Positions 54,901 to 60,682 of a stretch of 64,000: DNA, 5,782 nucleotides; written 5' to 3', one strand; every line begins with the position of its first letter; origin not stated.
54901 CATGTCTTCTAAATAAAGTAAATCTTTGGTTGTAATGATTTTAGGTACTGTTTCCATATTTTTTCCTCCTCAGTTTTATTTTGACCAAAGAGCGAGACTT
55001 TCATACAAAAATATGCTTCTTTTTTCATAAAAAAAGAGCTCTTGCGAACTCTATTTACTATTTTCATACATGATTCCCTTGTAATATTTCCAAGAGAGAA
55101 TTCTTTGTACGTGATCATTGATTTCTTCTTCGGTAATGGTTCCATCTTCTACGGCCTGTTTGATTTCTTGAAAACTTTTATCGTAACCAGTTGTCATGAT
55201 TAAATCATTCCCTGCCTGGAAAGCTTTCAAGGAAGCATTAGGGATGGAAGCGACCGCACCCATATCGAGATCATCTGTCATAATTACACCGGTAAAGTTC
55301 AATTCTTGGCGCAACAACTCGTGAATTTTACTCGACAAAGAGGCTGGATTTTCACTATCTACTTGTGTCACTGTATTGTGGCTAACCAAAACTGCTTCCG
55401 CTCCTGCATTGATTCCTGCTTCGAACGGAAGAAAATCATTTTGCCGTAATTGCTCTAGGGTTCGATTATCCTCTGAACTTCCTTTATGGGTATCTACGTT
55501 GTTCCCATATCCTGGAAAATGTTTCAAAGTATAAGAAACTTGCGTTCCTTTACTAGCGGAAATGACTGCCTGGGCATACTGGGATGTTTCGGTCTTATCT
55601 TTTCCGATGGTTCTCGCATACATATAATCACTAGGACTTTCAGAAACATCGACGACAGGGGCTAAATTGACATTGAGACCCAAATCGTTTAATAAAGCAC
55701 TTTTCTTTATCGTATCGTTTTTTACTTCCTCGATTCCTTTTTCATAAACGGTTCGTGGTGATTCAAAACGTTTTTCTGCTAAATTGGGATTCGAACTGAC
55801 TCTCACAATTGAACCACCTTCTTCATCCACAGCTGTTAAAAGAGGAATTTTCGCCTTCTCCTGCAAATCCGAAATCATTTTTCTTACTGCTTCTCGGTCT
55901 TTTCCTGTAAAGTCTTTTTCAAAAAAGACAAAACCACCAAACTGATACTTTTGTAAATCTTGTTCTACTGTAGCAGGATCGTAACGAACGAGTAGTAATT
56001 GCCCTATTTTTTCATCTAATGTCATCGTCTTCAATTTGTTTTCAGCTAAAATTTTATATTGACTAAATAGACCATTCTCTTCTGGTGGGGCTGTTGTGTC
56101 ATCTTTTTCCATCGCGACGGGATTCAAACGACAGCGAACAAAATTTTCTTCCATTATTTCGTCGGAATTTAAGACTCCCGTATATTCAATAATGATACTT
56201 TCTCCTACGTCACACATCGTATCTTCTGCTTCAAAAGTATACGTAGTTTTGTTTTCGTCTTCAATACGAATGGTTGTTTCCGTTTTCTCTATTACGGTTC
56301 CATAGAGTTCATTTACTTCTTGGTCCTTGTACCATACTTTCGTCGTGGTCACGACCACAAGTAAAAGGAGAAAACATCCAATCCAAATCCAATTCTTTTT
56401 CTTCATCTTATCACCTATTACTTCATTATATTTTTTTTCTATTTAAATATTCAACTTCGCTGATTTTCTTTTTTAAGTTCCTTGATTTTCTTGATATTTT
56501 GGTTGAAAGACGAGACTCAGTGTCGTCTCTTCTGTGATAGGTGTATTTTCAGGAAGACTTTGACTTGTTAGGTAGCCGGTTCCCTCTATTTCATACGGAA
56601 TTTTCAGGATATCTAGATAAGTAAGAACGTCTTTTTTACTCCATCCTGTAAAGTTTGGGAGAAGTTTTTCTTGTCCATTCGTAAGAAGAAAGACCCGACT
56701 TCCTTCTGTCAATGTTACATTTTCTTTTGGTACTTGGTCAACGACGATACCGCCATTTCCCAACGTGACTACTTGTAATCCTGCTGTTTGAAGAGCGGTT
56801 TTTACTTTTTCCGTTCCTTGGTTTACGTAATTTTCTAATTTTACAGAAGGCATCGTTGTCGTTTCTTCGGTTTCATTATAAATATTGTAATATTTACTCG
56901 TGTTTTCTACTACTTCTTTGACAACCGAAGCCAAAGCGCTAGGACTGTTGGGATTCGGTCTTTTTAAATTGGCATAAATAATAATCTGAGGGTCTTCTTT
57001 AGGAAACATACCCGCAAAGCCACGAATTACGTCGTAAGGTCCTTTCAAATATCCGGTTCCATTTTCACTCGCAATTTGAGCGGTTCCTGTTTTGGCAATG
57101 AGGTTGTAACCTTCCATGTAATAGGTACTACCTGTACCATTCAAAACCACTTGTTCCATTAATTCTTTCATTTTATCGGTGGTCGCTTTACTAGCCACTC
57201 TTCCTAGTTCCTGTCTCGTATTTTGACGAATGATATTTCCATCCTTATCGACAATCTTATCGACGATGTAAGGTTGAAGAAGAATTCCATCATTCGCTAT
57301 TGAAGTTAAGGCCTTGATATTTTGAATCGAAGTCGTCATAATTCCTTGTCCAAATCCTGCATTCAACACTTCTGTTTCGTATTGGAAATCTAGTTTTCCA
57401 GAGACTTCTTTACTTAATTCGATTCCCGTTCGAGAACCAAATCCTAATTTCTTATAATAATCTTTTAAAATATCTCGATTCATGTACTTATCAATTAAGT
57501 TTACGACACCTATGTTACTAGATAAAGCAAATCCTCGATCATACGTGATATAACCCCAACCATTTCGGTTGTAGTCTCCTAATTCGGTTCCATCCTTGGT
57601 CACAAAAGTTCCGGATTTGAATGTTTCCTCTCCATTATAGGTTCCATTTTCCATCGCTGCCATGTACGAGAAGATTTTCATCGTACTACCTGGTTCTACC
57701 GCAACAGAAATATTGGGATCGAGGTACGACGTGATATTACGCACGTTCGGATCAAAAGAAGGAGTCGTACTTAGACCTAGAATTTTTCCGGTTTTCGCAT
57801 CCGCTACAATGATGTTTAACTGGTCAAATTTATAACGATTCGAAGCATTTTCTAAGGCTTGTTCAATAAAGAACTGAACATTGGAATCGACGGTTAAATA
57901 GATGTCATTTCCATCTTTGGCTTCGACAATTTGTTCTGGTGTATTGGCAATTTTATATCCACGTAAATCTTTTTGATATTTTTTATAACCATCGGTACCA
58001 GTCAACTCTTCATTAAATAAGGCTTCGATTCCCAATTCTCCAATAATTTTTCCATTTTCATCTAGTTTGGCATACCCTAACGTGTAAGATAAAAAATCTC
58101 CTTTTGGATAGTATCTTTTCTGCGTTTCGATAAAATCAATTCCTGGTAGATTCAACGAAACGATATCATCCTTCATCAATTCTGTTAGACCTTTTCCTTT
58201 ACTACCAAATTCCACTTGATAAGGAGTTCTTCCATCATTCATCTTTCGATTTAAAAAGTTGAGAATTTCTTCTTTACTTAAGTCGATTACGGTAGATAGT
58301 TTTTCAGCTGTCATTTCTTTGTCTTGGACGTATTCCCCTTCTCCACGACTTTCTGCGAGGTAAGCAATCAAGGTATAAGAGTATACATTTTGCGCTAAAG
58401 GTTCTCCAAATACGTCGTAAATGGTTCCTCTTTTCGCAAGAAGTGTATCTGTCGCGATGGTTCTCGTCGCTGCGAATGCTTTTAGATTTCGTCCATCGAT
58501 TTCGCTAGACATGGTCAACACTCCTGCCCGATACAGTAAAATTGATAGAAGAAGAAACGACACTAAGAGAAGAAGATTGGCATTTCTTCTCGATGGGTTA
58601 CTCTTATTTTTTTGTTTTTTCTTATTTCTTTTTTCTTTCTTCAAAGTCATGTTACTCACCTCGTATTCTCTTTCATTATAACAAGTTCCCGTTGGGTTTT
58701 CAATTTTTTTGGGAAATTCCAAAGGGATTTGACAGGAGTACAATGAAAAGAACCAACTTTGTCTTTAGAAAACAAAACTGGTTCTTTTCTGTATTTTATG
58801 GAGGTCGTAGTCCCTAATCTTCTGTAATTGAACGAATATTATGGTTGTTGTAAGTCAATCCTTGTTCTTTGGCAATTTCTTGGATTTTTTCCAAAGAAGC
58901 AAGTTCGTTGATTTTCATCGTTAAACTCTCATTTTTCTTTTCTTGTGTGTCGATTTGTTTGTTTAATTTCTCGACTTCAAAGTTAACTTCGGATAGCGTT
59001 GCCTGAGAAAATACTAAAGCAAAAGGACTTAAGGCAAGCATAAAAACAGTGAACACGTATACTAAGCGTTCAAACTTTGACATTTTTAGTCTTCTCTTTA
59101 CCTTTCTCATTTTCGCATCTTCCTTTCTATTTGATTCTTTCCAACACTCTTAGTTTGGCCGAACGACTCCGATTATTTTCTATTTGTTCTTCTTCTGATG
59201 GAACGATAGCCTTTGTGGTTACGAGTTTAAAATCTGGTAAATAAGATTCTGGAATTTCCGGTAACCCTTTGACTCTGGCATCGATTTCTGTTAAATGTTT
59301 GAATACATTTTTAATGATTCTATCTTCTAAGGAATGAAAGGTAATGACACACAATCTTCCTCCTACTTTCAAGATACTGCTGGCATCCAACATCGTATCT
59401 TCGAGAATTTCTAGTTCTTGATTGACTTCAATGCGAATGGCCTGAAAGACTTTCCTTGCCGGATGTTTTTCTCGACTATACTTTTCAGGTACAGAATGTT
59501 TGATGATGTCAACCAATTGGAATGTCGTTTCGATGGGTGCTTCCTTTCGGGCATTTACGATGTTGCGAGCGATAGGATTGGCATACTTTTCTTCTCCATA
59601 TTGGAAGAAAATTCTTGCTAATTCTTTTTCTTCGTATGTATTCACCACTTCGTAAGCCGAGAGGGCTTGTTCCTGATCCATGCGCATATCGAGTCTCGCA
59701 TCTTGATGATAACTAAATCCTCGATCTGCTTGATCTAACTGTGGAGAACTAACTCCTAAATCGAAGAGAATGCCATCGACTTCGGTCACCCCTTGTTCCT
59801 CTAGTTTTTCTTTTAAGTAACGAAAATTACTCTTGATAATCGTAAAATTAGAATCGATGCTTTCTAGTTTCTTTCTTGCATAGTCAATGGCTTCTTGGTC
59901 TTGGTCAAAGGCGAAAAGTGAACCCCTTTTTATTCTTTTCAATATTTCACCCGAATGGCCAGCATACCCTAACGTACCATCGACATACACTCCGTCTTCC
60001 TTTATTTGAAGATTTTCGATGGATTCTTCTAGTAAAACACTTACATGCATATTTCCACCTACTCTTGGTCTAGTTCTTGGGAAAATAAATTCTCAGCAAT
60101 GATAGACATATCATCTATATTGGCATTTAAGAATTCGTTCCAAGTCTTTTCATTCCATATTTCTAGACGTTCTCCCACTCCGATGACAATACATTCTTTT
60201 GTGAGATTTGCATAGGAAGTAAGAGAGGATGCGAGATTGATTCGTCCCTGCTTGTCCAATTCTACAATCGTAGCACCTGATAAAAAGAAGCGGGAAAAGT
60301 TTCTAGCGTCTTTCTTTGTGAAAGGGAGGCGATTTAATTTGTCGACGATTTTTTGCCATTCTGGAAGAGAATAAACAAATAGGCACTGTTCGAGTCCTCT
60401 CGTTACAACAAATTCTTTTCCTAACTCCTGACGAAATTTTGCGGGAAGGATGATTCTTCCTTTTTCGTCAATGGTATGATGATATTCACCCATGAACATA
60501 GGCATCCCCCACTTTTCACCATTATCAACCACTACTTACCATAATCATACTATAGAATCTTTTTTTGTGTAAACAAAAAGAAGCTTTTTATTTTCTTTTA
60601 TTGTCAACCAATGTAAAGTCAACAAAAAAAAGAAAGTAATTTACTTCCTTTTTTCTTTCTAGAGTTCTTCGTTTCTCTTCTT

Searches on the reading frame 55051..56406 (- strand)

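Call 36: search_protein_families(library=pfam, proteins=[window:55051-56406:-], max_evalue=0.0001)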
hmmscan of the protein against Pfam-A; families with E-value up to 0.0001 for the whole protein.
window:55051-56406:- (451 aa): 1 family
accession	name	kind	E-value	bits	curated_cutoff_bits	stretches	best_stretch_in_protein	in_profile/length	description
PF00933.27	Glyco_hydro_3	-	2.5e-61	208.3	27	1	129-438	1-315/316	Glycosyl hydrolase family 3 N terminal domain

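Call 64: search_protein_families(library=ncbifam, proteins=[window:55051-56406:-], max_evalue=0.00001)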
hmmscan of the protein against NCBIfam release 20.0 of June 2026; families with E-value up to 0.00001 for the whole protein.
window:55051-56406:- (451 aa): 7 families
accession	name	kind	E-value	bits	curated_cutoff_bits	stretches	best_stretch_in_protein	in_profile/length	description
NF003740.0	PRK05337.1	equivalog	4.8e-42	144.3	207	1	149-436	20-311/340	beta-N-acetylhexosaminidase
NF011678.0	PRK15098.1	equivalog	6e-25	87.8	666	1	118-446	35-359/765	beta-glucosidase BglX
NF052331.1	Bet13-16Glucosase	equivalog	1.9e-20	72.7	1330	1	123-447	18-337/750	exo-beta-d-1,3/1,6-glucosidase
NF052329.1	XyloArabinsidase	equivalog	4.2e-14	51.6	1050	1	239-447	137-348/750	beta-xylosidase/alpha-l-arabinosidase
NF052330.1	BetGlucosiCelf0468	equivalog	2e-12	46.2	1300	1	243-439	87-276/817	beta-d-glucosidase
NF041776.1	xylosidase_Xyl3A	equivalog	1.4e-06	26.6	1250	1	361-450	233-328/846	xylan 1,4-beta-xylosidase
NF041579.1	betaxyl_Flavo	equivalog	1.5e-06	26.7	1350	1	290-449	171-339/716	beta-xylosidase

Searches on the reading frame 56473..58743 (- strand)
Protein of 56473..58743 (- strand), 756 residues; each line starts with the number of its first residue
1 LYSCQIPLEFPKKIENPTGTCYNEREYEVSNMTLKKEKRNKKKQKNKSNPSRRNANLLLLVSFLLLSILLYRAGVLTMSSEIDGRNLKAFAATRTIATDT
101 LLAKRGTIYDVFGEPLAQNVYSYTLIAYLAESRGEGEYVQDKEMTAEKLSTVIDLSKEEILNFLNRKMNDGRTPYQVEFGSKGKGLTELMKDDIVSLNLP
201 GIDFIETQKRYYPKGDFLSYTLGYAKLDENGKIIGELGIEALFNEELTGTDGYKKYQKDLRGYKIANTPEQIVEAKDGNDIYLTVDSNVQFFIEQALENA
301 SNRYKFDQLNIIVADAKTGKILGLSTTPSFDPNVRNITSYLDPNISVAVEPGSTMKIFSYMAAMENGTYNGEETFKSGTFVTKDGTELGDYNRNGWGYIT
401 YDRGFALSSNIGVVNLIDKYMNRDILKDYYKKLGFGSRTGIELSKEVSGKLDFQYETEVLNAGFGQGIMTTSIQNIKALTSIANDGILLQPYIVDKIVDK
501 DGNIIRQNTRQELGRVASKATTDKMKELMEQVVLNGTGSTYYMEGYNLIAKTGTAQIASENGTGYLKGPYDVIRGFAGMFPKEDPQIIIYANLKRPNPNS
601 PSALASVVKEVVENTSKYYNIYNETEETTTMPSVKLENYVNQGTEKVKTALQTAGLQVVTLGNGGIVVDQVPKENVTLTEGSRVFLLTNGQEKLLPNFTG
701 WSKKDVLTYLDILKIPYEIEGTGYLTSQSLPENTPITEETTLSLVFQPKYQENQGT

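Call 36: search_protein_families(library=pfam, proteins=[window:56473-58743:-], max_evalue=0.0001)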
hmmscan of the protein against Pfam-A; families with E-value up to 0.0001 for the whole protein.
window:56473-58743:- (756 aa): 3 families
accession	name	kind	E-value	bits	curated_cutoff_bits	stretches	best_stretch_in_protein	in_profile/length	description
PF00905.27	Transpeptidase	-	1.1e-66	225.5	22.1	1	311-612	3-298/299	Penicillin binding protein transpeptidase domain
PF03717.20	PBP_dimer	-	1e-21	78.6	24.4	1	103-267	4-178/180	Penicillin-binding Protein dimerisation domain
PF03793.24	PASTA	-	3.9e-14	52.8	23.2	1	634-689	1-63/64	PASTA domain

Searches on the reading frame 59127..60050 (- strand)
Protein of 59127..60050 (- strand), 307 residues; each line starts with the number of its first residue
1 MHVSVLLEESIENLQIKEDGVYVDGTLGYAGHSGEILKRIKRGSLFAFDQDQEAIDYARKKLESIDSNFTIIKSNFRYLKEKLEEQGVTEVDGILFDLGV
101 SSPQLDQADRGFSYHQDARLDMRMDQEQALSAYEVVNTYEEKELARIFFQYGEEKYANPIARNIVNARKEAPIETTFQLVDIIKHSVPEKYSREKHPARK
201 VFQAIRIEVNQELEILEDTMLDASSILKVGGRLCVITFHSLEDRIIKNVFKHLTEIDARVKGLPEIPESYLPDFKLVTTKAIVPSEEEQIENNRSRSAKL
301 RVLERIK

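Call 36: search_protein_families(library=pfam, proteins=[window:59127-60050:-], max_evalue=0.0001)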
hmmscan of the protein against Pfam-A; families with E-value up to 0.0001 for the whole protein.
window:59127-60050:- (307 aa): 1 family
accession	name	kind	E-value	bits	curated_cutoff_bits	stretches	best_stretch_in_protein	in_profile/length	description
PF01795.25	Methyltransf_5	-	1.3e-122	409.6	27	1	2-306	4-309/309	MraW methylase family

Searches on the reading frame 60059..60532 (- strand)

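Call 64: search_protein_families(library=ncbifam, proteins=[window:60059-60532:-], max_evalue=0.00001)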
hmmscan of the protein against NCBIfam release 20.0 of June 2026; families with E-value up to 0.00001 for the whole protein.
window:60059-60532:- (157 aa): 6 families
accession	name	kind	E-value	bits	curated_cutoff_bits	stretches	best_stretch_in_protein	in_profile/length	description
TIGR00242.1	TIGR00242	equivalog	4.9e-52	175.7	98.35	1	12-150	1-140/144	division/cell wall cluster transcriptional repressor MraZ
NF001476.0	PRK00326.2-2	equivalog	6.2e-28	97.5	162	1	10-143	2-156/163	division/cell wall cluster transcriptional repressor MraZ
NF001482.0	PRK00326.3-4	equivalog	3.7e-25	88.5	168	1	12-147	1-153/160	division/cell wall cluster transcriptional repressor MraZ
NF001477.0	PRK00326.2-4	equivalog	1.5e-17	63.9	162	1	10-133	1-129/155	division/cell wall cluster transcriptional repressor MraZ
NF001483.0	PRK00326.3-5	equivalog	4.2e-15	56.3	239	1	13-152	3-147/155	division/cell wall cluster transcriptional repressor MraZ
NF001475.0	PRK00326.2-1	equivalog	7.8e-12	45.4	257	1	10-138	1-134/149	division/cell wall cluster transcriptional repressor MraZ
